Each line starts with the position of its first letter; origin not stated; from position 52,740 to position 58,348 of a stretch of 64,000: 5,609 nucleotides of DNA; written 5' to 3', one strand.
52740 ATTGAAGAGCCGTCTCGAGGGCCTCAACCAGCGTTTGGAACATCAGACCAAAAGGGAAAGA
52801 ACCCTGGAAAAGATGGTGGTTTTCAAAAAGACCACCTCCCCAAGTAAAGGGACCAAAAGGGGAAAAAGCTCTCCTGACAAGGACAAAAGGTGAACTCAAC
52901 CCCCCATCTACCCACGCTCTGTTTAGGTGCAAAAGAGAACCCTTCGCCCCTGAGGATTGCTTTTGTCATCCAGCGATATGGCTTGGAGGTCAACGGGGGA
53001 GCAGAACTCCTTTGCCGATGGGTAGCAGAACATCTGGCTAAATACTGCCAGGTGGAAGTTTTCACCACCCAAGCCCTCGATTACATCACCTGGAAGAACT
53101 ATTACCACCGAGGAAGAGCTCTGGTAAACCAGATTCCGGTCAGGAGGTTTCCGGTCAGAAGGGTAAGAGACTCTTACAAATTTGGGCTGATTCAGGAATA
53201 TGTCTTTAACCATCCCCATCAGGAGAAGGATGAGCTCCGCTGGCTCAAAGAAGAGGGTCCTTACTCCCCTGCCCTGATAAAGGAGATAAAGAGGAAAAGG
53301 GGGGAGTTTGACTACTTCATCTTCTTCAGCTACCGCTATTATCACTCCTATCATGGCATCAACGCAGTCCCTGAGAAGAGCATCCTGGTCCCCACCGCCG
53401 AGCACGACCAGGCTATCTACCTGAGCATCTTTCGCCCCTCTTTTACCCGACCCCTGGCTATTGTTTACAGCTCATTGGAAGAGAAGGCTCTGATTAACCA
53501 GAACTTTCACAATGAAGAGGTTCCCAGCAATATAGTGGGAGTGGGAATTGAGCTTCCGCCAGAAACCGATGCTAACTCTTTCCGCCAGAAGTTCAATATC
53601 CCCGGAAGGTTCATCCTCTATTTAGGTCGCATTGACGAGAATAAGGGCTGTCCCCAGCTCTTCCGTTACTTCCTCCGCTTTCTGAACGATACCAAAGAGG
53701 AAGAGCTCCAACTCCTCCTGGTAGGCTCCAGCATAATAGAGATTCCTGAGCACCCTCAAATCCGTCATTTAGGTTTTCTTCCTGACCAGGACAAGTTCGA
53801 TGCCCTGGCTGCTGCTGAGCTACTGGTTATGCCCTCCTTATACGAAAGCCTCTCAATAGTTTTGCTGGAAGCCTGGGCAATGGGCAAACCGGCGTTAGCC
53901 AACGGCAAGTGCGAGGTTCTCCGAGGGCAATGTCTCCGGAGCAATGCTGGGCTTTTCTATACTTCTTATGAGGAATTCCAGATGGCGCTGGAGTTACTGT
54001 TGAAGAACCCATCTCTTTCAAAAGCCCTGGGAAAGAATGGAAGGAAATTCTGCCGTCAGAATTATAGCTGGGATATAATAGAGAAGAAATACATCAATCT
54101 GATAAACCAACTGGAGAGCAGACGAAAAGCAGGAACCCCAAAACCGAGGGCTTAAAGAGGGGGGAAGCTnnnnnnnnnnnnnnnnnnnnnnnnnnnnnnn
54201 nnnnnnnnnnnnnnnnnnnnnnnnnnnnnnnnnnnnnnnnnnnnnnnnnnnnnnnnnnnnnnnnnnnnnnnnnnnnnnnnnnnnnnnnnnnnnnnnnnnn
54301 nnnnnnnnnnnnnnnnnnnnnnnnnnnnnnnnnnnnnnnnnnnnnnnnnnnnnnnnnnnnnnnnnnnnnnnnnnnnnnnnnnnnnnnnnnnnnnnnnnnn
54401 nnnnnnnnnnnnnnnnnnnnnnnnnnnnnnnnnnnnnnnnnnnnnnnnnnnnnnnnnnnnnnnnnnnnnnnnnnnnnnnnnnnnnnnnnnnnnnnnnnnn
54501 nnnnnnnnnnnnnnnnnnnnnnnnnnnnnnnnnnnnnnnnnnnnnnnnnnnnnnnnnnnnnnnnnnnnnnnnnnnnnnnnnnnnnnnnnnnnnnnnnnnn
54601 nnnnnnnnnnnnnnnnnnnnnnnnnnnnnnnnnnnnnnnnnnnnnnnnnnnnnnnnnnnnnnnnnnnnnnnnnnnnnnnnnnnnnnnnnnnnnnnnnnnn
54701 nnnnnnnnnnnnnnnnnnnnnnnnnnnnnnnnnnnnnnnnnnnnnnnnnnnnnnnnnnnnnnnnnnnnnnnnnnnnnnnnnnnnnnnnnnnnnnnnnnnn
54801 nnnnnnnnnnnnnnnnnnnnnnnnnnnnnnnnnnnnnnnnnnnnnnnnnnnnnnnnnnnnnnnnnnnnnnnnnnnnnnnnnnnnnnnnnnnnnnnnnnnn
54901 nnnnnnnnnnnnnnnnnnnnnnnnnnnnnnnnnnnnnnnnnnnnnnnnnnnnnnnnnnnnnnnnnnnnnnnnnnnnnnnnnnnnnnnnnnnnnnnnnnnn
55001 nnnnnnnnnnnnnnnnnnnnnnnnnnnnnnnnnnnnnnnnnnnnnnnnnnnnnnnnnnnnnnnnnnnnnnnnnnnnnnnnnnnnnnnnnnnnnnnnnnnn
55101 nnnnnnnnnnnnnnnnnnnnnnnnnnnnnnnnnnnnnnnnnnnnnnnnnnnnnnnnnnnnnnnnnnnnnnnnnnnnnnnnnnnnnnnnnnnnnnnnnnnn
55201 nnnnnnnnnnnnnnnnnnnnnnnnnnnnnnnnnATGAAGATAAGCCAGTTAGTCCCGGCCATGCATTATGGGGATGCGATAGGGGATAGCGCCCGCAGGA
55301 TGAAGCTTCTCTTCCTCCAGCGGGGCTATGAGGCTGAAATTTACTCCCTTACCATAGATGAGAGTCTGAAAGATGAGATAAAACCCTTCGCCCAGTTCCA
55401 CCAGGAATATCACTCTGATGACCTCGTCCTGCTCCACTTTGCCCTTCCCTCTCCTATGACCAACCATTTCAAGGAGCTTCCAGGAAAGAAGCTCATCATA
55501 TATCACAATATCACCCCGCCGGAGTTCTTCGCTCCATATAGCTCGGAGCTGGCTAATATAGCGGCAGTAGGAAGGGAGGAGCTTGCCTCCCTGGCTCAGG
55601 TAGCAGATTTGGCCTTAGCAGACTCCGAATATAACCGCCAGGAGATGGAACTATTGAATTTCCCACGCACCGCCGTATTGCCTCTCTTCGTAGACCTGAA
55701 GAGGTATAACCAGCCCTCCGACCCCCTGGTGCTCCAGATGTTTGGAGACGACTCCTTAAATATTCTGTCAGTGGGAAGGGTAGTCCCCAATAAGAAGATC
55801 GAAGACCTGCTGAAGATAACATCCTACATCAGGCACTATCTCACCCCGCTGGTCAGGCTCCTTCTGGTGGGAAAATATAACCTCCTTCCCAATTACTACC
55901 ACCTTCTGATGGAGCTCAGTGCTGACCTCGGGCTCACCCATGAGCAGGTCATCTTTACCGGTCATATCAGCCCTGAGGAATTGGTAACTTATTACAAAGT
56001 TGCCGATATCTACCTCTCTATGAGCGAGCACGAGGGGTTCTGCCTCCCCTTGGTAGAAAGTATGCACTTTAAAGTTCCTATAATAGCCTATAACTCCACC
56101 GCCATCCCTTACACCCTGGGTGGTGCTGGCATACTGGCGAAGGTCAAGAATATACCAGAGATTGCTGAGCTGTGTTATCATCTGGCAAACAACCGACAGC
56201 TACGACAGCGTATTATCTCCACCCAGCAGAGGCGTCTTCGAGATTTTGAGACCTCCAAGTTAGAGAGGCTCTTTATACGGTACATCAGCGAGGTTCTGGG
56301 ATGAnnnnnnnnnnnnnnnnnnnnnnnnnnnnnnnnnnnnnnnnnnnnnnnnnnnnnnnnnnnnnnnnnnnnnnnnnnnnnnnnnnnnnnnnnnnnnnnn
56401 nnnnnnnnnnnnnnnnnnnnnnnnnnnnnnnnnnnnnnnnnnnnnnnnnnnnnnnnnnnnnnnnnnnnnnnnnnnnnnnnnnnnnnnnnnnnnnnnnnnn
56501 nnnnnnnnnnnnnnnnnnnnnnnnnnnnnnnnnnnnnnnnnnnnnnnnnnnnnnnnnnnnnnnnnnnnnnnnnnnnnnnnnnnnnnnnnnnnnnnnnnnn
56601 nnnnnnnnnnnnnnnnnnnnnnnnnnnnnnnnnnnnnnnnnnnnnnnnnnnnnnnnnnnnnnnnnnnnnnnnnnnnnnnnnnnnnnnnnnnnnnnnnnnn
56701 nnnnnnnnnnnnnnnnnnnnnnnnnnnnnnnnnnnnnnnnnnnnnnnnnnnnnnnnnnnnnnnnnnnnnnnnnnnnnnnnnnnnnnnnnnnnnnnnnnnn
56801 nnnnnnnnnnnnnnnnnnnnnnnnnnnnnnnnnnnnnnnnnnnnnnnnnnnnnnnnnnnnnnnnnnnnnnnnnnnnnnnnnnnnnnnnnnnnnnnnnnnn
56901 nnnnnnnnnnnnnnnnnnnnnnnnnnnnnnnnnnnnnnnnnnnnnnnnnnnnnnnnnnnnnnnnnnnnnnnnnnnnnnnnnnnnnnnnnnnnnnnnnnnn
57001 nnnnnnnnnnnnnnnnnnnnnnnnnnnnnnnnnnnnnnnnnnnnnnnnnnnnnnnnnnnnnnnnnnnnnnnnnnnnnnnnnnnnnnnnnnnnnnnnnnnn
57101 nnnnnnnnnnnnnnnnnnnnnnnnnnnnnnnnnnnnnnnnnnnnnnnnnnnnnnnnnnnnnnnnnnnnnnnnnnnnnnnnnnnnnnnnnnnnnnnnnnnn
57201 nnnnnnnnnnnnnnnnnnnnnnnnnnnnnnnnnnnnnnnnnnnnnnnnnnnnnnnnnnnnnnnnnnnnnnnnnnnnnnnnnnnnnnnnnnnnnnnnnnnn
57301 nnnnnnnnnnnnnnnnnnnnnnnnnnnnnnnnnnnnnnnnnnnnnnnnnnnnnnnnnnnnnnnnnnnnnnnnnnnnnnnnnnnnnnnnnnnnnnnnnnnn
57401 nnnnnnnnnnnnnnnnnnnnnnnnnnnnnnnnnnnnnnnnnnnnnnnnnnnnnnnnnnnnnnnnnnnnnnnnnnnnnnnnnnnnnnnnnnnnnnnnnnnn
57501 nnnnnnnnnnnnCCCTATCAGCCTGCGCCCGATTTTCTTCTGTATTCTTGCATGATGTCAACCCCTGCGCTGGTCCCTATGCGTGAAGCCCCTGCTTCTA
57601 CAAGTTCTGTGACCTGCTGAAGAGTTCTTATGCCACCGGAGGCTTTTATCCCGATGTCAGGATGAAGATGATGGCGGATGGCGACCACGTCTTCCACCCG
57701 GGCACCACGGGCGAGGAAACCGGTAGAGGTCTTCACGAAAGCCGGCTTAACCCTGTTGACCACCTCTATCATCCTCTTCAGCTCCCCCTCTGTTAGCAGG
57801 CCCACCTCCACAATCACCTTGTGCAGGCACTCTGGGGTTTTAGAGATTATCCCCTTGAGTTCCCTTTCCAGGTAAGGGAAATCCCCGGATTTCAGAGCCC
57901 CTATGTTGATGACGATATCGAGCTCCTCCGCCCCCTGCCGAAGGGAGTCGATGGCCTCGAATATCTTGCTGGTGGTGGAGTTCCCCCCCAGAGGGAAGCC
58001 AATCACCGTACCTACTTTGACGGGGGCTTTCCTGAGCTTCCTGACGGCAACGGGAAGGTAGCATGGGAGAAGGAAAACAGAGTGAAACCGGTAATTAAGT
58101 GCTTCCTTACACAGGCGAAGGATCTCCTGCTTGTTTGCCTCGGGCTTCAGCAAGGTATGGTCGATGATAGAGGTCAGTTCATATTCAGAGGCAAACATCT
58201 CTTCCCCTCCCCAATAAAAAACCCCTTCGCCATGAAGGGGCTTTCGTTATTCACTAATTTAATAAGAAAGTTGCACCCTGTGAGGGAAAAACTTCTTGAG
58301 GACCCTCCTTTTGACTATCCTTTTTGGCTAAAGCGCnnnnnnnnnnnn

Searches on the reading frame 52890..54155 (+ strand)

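Call 50: search_protein_families(library=ncbifam, max_evalue=1e-12, proteins=[window:52890-54155:+])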
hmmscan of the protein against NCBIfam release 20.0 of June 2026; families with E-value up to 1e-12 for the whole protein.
window:52890-54155:+ (421 aa): 3 families
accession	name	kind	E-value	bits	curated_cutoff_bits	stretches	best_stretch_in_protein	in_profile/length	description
NF038295.1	EPS_HpsP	equivalog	8.1e-18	64.6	550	1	182-408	149-387/388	hormogonium polysaccharide biosynthesis glycosyltransferase HpsP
TIGR02149.1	glgA_Coryne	subfamily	1.2e-15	57.5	302.4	0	300-405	275-387/391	glycogen synthase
NF038229.1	Glyco4_Geo_Pelo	equivalog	3e-13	49.5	400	1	285-408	214-336/338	GPMC system family 4 glycosyltransferase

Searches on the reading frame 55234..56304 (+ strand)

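Call 50: search_protein_families(library=ncbifam, max_evalue=1e-12, proteins=[window:55234-56304:+])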
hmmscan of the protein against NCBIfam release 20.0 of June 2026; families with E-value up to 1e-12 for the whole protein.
window:55234-56304:+ (356 aa): 2 families
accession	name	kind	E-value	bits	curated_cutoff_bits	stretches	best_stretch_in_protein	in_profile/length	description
TIGR03999.1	thiol_BshA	equivalog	2.3e-16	59.7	273.7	1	135-345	157-364/375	N-acetyl-alpha-D-glucosaminyl L-malate synthase BshA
TIGR04157.1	glyco_rSAM_CFB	subfamily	7.8e-13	48.2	400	0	172-292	225-336/406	TIGR04157 family glycosyltransferase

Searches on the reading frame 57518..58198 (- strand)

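Call 50: search_protein_families(library=ncbifam, max_evalue=1e-12, proteins=[window:57518-58198:-])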
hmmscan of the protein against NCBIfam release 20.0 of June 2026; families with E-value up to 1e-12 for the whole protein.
window:57518-58198:- (226 aa): 1 family
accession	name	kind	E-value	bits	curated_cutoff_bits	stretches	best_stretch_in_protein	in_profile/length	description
TIGR00126.1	deoC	equivalog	1.6e-65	220.5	117.3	1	8-217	2-211/211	deoxyribose-phosphate aldolase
